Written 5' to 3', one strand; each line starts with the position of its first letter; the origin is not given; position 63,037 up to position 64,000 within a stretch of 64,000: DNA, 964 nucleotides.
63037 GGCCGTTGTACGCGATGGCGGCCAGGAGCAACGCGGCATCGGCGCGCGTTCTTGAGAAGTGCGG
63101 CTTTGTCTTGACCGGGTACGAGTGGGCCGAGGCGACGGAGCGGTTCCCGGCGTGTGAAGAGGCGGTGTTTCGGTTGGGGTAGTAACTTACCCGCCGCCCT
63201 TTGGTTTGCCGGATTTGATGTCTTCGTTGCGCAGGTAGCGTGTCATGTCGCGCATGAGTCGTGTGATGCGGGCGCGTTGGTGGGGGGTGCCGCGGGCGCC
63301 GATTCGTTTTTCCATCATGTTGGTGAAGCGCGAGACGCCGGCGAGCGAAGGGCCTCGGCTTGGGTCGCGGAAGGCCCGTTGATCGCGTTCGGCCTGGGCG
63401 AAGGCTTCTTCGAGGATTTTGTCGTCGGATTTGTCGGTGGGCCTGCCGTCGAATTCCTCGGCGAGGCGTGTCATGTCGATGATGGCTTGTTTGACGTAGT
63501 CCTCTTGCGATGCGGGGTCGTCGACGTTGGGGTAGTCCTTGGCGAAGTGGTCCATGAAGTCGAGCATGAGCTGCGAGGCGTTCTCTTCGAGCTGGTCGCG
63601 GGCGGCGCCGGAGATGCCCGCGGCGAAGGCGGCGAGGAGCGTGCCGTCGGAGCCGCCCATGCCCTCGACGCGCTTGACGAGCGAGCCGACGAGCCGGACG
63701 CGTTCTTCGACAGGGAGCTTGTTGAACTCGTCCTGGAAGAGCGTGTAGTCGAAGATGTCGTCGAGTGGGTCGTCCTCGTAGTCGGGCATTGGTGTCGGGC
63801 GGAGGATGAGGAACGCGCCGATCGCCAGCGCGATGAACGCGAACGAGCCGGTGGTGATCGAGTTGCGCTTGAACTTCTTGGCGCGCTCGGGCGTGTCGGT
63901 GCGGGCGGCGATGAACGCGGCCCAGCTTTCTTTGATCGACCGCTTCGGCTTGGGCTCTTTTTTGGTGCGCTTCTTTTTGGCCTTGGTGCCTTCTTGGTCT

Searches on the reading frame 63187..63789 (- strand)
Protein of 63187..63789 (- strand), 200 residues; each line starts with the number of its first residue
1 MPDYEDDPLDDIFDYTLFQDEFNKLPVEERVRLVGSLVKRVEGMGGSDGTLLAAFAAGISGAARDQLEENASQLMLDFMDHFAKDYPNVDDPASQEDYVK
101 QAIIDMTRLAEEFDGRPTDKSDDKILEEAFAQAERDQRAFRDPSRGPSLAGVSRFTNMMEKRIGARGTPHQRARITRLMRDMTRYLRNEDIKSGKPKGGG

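Call 53: find_encoding_contigs(protein=window:63187-63789:-, flank=10000, max_places=3)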
Protein window:63187-63789:- (200 aa): no gene with exactly this product is on record in the collection.

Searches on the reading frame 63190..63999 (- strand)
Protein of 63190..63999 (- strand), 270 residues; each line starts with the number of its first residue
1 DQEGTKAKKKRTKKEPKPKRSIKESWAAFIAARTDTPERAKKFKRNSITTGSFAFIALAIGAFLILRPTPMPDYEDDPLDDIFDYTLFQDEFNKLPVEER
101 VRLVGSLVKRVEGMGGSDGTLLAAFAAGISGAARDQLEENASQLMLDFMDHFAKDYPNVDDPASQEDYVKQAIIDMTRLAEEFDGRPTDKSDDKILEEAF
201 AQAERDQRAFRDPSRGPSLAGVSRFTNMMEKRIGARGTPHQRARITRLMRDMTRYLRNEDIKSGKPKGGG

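Call 54: find_homologous_proteins(query=window:63190-63999:-, max_evalue=1e-20)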
Query window:63190-63999:- (270 aa): 116 proteins with E <= 1e-20 among 2535 candidates.
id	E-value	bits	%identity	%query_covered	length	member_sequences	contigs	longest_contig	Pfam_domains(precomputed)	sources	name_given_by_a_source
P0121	1.7e-173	593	100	100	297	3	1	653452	-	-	-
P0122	7.3e-150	515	85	100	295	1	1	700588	-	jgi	jgi:hypothetical protein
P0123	1.3e-147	508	85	99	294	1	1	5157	-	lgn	-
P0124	2.2e-142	491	83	99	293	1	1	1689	-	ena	-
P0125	5.1e-142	490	80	95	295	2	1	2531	-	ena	-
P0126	9.2e-139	479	80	97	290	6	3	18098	-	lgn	-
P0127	4.0e-138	477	79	99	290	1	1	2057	-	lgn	-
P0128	5.7e-138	476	79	99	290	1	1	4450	-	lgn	-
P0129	1.7e-137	475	80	97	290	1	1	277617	-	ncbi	ncbi:MAG: hypothetical protein Phyf2KO_27110 [Phycisphaerales bacterium]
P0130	8.3e-131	453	77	97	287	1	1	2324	-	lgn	-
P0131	1.7e-123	429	75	92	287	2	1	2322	-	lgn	-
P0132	1.2e-122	426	69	99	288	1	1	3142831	-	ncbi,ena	-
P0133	2.4e-122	425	71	99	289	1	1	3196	-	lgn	-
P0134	3.4e-121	421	72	94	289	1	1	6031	-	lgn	-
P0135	5.6e-121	421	69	99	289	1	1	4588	-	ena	-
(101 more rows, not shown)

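Call 55: find_encoding_contigs(protein=P0121, flank=10000, max_places=2)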
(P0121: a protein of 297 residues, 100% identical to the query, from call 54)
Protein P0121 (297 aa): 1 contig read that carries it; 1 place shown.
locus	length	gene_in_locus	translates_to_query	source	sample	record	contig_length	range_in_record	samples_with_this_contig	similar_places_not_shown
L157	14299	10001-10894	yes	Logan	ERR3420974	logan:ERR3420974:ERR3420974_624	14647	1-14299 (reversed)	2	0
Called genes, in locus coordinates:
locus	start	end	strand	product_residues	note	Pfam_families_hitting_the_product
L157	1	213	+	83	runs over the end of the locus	-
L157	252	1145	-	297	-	PF01063:Aminotran_4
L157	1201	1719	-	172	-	PF07963:N_methyl (weak)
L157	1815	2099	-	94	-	PF27618:Zn_ribbon_GTF2H2 (weak)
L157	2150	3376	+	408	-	PF03022:MRJP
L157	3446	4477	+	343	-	PF00036:EF-hand_1 (faint)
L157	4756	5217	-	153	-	-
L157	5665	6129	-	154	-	-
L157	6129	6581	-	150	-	-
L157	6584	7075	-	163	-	-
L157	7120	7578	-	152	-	-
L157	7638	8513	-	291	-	-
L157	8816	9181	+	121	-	PF07238:PilZ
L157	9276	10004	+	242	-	PF07963:N_methyl (weak)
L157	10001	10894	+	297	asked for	-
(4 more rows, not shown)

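Call 56: find_encoding_contigs(protein=P0132, flank=10000, max_places=2)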
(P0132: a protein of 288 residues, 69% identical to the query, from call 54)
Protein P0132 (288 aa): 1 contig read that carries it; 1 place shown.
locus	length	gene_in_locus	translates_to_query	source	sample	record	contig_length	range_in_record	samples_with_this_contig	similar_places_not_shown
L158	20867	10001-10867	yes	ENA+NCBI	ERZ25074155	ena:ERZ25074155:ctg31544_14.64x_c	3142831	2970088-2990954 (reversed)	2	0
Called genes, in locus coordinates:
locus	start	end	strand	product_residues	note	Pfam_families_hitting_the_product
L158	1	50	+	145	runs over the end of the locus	PF05258:DciA (faint)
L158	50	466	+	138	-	-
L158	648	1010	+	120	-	-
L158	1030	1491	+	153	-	PF12773:DZR (faint)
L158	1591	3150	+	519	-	PF04293:SpoVR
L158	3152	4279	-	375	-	PF00437:T2SSE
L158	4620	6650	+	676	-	-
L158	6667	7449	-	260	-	-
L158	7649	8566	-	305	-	-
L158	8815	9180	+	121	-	PF07238:PilZ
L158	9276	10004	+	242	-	PF07963:N_methyl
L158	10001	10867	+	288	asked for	-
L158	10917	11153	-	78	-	-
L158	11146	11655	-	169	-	PF13302:Acetyltransf_3, PF00583:Acetyltransf_1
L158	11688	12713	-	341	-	-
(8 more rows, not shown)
